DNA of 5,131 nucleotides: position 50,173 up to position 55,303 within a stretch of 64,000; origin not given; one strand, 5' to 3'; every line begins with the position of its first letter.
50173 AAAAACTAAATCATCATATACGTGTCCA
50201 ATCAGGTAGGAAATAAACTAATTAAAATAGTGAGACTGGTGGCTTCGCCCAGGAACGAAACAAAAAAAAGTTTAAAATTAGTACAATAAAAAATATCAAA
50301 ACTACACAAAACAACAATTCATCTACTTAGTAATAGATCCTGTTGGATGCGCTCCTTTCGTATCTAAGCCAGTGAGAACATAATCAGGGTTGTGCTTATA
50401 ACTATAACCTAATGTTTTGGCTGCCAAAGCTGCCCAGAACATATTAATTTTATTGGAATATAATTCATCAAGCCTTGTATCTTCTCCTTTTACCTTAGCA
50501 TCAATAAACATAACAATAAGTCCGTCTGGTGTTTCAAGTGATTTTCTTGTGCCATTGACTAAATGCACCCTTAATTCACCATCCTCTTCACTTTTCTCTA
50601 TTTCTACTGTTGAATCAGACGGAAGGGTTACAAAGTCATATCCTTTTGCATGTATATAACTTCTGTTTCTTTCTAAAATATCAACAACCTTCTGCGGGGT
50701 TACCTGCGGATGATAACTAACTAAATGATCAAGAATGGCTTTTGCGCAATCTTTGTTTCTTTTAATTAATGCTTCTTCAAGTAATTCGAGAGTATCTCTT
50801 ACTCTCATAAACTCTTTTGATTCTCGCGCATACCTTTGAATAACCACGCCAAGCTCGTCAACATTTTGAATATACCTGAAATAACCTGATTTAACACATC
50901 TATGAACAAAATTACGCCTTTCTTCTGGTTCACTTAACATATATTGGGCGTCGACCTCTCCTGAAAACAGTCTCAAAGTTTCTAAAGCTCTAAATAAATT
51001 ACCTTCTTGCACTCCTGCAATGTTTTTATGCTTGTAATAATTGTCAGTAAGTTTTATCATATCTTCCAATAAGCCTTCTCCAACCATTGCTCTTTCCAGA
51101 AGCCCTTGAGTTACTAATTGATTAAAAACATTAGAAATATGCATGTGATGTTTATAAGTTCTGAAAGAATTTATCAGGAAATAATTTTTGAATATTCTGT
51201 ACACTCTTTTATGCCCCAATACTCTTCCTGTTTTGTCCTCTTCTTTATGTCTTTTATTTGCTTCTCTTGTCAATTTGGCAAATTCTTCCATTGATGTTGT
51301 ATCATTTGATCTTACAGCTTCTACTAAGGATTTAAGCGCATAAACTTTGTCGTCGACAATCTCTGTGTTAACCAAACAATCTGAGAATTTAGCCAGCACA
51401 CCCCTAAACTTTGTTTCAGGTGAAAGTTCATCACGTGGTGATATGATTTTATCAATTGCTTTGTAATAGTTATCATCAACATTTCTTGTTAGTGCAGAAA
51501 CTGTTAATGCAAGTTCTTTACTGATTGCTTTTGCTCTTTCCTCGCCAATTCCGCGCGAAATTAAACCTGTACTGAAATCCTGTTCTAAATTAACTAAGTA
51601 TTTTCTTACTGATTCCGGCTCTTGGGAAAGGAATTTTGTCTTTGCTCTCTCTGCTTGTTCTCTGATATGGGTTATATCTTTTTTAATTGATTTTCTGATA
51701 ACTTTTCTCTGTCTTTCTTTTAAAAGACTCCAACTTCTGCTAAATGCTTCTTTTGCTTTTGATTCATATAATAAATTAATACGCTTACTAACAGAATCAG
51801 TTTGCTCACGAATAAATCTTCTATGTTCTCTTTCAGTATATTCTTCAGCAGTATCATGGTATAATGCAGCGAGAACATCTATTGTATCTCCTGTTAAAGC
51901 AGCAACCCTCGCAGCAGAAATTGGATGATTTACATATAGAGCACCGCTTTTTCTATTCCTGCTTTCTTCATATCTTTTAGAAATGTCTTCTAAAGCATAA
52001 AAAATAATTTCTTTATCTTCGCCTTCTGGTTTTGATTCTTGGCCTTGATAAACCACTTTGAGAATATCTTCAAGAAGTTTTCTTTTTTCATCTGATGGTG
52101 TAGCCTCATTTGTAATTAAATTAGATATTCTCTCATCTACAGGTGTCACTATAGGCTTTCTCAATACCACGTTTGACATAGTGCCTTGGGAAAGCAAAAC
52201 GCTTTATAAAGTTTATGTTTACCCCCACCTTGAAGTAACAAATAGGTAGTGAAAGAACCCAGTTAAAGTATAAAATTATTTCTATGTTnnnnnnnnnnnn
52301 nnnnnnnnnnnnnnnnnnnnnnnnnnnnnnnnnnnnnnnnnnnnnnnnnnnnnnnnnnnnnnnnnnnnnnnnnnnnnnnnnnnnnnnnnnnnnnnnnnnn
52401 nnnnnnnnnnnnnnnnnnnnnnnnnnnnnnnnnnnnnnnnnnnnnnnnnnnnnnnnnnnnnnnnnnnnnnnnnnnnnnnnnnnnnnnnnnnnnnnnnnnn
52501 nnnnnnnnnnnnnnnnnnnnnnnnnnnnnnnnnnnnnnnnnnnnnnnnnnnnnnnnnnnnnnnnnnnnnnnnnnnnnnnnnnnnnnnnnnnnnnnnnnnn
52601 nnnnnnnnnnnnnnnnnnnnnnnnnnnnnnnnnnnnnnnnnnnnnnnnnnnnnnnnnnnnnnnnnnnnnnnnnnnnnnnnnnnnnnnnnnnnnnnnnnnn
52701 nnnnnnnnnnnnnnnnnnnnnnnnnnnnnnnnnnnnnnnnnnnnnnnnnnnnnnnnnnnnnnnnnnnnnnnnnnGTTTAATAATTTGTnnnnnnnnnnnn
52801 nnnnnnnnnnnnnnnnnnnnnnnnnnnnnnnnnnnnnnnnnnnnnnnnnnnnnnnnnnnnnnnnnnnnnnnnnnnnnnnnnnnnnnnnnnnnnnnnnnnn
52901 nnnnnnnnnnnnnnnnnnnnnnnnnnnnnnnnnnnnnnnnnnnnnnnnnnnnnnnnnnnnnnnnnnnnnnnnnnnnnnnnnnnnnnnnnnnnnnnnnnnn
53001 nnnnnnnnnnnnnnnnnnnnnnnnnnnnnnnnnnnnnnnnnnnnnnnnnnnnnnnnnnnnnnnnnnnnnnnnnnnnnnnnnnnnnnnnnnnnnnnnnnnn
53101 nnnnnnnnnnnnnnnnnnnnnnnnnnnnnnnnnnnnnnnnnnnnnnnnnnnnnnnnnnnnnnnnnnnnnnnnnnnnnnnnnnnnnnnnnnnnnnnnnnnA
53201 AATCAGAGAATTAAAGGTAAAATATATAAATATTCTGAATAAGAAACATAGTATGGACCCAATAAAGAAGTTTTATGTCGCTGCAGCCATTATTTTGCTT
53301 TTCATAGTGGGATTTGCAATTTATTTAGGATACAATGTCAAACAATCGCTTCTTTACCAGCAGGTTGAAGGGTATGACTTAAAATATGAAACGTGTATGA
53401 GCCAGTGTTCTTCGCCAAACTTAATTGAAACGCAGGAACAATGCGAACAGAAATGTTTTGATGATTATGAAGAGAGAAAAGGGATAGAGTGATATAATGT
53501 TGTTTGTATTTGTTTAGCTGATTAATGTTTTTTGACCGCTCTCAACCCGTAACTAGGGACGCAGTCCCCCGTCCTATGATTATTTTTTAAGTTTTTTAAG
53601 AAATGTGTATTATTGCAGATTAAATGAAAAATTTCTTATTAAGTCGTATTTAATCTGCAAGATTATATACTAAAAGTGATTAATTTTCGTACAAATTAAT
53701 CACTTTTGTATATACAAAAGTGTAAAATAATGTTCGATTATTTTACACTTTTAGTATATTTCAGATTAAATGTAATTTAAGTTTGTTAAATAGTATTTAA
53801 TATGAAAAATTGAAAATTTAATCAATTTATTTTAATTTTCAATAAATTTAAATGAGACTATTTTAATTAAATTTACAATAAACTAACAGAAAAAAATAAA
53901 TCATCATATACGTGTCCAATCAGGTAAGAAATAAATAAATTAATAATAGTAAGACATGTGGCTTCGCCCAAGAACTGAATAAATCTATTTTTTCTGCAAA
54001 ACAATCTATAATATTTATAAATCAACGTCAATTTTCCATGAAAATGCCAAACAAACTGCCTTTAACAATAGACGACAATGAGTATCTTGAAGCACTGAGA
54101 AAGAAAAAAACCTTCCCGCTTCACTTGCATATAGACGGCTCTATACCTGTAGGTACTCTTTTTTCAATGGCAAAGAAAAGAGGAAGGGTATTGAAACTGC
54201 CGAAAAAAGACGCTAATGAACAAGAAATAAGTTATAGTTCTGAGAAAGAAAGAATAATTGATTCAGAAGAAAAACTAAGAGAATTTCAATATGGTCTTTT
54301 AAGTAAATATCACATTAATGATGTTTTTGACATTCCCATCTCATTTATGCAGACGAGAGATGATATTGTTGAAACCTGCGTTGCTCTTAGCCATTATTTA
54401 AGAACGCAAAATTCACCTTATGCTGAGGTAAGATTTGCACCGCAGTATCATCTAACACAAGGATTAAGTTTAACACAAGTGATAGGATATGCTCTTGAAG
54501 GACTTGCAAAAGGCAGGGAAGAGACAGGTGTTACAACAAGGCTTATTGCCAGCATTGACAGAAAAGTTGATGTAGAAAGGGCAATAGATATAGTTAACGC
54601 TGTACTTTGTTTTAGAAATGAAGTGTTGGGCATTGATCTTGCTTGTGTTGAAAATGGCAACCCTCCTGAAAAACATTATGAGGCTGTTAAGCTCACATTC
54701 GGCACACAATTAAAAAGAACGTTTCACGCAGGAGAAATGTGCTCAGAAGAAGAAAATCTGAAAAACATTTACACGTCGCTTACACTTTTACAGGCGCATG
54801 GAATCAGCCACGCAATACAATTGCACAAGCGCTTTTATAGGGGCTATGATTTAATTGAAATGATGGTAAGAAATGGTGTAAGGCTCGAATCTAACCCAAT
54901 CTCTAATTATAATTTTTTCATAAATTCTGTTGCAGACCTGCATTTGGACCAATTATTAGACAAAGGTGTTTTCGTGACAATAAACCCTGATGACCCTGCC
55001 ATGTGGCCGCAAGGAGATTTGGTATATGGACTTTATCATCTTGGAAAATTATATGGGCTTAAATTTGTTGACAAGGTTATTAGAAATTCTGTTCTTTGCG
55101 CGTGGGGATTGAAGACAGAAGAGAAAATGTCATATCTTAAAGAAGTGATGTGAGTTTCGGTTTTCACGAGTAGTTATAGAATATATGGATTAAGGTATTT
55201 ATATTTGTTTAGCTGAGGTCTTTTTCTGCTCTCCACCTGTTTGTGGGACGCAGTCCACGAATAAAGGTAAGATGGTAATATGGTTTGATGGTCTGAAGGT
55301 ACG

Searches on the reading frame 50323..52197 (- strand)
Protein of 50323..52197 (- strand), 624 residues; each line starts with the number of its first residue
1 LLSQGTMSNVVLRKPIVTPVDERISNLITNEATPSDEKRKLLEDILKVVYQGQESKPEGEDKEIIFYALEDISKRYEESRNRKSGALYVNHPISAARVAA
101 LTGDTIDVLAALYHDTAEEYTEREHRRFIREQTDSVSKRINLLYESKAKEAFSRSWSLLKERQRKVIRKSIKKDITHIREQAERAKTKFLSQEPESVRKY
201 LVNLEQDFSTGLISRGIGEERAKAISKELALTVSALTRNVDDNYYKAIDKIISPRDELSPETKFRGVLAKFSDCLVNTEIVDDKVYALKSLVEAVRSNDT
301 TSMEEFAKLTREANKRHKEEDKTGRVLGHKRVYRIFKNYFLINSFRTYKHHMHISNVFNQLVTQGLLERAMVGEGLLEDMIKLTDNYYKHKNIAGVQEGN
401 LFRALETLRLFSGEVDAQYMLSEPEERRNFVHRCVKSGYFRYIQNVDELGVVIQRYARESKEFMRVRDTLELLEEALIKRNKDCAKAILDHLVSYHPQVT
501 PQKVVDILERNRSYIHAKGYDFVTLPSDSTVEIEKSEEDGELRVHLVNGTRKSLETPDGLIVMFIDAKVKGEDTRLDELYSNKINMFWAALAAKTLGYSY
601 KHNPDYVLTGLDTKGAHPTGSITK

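Call 22: search_protein_families(library=pfam, proteins=[window:50323-52197:-], max_evalue=0.001)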
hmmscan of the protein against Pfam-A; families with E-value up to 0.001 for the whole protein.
window:50323-52197:- (624 aa): 0 families

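Call 50: search_protein_families(library=pfam, proteins=[window:50323-52197:-], max_evalue=0.01)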
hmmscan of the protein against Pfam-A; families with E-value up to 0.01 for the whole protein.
window:50323-52197:- (624 aa): 2 families
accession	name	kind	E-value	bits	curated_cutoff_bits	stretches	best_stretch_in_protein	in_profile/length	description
PF13328.12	HD_4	-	0.001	19.3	27.2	1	74-169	7-101/156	HD domain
PF01966.28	HD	-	0.0022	18.7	22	0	88-145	1-76/116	HD domain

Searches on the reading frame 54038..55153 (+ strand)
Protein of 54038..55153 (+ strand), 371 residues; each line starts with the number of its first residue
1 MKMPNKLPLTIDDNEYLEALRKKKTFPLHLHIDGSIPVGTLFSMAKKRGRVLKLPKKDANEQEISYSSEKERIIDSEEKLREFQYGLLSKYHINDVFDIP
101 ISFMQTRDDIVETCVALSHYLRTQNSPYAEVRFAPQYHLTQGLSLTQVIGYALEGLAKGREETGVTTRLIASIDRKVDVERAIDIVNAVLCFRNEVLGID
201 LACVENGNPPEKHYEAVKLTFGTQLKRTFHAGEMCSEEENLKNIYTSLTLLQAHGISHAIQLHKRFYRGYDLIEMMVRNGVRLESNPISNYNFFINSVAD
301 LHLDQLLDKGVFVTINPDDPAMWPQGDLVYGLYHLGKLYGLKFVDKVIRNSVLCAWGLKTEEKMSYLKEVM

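Call 22: search_protein_families(library=pfam, proteins=[window:54038-55153:+], max_evalue=0.001)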
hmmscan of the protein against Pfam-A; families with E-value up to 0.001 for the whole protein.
window:54038-55153:+ (371 aa): 1 family
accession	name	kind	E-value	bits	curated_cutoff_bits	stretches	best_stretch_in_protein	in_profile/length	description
PF00962.28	A_deaminase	-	4.6e-36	125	27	1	28-323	5-280/330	Adenosine deaminase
